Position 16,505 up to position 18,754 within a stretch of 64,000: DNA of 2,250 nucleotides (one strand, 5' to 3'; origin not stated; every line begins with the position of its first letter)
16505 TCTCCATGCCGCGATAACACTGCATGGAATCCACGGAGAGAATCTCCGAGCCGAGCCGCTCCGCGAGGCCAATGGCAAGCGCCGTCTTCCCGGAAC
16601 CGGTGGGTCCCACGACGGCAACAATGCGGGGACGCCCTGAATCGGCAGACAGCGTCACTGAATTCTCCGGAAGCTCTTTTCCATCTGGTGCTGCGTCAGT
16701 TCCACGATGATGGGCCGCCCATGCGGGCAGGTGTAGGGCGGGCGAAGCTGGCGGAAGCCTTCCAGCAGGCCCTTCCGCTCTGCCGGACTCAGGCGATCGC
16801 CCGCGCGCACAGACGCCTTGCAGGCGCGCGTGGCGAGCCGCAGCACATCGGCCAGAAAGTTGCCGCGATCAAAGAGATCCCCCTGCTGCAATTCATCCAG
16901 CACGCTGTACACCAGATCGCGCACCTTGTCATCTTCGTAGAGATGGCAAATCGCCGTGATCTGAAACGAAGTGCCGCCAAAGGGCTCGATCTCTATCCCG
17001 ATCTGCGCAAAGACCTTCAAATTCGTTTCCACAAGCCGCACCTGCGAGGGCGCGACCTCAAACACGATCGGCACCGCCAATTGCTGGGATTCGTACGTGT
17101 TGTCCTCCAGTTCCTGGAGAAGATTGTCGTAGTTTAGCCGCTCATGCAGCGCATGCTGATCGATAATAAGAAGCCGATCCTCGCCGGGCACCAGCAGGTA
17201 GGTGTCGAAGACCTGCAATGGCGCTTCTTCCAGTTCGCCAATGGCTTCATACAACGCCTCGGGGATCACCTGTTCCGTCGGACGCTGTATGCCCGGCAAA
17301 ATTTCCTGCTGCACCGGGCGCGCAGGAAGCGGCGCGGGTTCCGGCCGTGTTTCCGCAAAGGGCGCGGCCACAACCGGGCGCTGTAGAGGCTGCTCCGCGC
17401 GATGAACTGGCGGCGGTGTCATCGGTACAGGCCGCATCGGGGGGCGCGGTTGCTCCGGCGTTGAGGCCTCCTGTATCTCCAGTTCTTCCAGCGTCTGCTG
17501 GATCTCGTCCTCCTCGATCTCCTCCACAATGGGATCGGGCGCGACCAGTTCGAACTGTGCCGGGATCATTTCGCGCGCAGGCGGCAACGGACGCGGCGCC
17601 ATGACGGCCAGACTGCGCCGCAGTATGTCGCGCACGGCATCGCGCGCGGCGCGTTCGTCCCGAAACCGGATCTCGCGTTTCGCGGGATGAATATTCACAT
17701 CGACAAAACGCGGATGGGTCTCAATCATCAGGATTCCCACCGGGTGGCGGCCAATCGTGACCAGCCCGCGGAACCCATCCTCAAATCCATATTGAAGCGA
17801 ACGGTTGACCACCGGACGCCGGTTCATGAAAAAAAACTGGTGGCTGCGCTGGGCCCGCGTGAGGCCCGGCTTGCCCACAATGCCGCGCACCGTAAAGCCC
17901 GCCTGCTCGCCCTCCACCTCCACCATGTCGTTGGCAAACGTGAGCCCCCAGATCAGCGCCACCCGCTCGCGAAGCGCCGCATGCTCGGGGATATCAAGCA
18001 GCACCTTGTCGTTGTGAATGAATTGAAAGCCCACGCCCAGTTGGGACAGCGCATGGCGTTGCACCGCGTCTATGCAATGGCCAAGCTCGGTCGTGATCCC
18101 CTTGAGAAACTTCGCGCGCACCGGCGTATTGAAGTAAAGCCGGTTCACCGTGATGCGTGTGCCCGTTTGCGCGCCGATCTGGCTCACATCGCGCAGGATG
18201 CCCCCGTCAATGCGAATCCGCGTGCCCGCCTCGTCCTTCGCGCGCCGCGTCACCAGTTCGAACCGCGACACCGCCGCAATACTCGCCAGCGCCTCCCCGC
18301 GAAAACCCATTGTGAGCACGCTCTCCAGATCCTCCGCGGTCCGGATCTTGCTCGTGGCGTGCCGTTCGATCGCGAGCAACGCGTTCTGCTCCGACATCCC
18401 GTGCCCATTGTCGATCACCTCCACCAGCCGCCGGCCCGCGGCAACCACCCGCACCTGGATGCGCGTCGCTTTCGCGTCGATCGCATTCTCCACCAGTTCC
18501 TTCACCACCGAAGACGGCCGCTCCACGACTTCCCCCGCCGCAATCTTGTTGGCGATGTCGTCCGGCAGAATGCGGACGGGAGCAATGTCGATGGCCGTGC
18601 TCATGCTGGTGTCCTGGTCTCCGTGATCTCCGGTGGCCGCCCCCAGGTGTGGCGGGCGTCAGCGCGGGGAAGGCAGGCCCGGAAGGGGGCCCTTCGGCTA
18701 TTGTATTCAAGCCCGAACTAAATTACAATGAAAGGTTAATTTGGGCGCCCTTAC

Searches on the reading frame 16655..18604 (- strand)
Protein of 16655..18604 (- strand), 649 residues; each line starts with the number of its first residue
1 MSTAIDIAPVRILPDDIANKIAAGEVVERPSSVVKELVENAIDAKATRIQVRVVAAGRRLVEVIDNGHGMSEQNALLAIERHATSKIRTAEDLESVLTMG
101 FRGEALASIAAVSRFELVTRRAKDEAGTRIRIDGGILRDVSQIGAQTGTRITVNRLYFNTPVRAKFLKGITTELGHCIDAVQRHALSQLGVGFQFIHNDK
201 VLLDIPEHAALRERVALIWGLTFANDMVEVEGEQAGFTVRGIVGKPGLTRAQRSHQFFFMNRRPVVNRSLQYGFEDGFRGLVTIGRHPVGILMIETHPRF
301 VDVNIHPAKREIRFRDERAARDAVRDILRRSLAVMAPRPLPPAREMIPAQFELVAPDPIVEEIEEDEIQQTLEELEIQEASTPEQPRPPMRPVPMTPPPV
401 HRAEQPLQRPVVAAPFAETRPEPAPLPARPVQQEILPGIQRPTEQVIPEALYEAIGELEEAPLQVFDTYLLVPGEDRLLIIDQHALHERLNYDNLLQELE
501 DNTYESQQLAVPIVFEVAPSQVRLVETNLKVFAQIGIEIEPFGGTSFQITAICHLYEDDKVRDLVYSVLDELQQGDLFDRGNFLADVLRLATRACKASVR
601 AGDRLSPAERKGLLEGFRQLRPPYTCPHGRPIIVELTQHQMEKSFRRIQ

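Call 51: search_protein_families(library=pfam, proteins=[window:16655-18604:-], max_evalue=0.0001)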
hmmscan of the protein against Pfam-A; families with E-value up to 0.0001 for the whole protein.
window:16655-18604:- (649 aa): 4 families
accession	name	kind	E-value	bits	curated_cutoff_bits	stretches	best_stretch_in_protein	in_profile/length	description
PF08676.16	MutL_C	-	2.6e-33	115.1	25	1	464-605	3-142/142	MutL C terminal dimerisation domain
PF01119.25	DNA_mis_repair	-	4.7e-31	107.3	26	1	217-332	3-118/119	DNA mismatch repair protein, C-terminal domain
PF13589.12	HATPase_c_3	-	2.4e-11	44.2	25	1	31-126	4-99/137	Histidine kinase-, DNA gyrase B-, and HSP90-like ATPase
PF02518.31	HATPase_c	-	1.6e-07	32.1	26.4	1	28-90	4-64/111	Histidine kinase-, DNA gyrase B-, and HSP90-like ATPase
